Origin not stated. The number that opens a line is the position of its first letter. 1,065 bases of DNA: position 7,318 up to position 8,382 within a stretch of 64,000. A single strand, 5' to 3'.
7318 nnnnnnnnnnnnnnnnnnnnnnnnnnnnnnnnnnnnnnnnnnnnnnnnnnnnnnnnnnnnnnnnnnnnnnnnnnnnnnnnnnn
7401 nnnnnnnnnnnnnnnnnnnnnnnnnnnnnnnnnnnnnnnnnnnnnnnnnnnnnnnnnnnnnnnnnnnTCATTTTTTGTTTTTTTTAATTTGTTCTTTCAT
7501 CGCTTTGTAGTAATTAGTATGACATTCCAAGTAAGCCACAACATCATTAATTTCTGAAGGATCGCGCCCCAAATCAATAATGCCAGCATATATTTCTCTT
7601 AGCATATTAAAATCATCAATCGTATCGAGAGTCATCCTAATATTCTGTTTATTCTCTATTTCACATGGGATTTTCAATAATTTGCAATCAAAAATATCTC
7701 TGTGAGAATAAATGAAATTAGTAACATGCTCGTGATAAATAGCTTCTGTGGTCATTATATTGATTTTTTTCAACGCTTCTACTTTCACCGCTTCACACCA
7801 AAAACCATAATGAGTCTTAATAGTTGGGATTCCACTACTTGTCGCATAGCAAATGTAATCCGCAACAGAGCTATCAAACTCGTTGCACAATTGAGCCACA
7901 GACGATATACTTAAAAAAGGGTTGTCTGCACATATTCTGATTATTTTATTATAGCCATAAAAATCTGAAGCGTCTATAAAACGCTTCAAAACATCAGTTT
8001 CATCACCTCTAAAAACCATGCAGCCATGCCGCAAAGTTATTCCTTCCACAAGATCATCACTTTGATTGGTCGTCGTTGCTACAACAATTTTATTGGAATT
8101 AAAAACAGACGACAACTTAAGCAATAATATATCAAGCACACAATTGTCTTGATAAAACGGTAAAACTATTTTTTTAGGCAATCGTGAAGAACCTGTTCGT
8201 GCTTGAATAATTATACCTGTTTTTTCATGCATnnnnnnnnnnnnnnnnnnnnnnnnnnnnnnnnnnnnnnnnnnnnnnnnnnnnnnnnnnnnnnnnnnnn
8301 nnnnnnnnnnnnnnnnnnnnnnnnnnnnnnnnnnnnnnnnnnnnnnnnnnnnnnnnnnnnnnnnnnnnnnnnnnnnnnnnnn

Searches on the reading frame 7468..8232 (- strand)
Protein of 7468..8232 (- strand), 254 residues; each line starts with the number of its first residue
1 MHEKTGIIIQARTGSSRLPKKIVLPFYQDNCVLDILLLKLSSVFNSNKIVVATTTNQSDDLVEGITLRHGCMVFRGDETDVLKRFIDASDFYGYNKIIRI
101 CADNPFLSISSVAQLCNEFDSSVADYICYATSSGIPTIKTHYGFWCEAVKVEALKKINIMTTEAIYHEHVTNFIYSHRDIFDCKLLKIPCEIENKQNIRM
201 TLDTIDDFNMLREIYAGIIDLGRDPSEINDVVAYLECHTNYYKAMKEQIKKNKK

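Call 6: search_protein_families(library=pfam, proteins=[window:7468-8232:-])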
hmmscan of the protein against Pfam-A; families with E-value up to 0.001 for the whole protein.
window:7468-8232:- (254 aa): 1 family
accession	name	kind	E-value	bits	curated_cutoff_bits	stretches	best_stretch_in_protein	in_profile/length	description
PF02348.25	CTP_transf_3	-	8.2e-21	75.2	22.6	1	7-209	2-200/217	Cytidylyltransferase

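Call 26: search_protein_families(library=ncbifam, proteins=[window:7468-8232:-])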
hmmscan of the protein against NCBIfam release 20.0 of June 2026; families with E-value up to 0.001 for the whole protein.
window:7468-8232:- (254 aa): 3 families
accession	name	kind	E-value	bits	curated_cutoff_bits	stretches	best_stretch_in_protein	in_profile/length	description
NF009905.0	PRK13368.1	subfamily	2.8e-08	33.4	255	1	4-125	2-120/243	3-deoxy-manno-octulosonate cytidylyltransferase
NF003952.0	PRK05450.1-5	subfamily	5.7e-07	28.9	193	1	4-123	2-120/250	3-deoxy-manno-octulosonate cytidylyltransferase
NF003950.0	PRK05450.1-3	subfamily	0.00051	19.4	234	0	6-122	4-120/248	3-deoxy-manno-octulosonate cytidylyltransferase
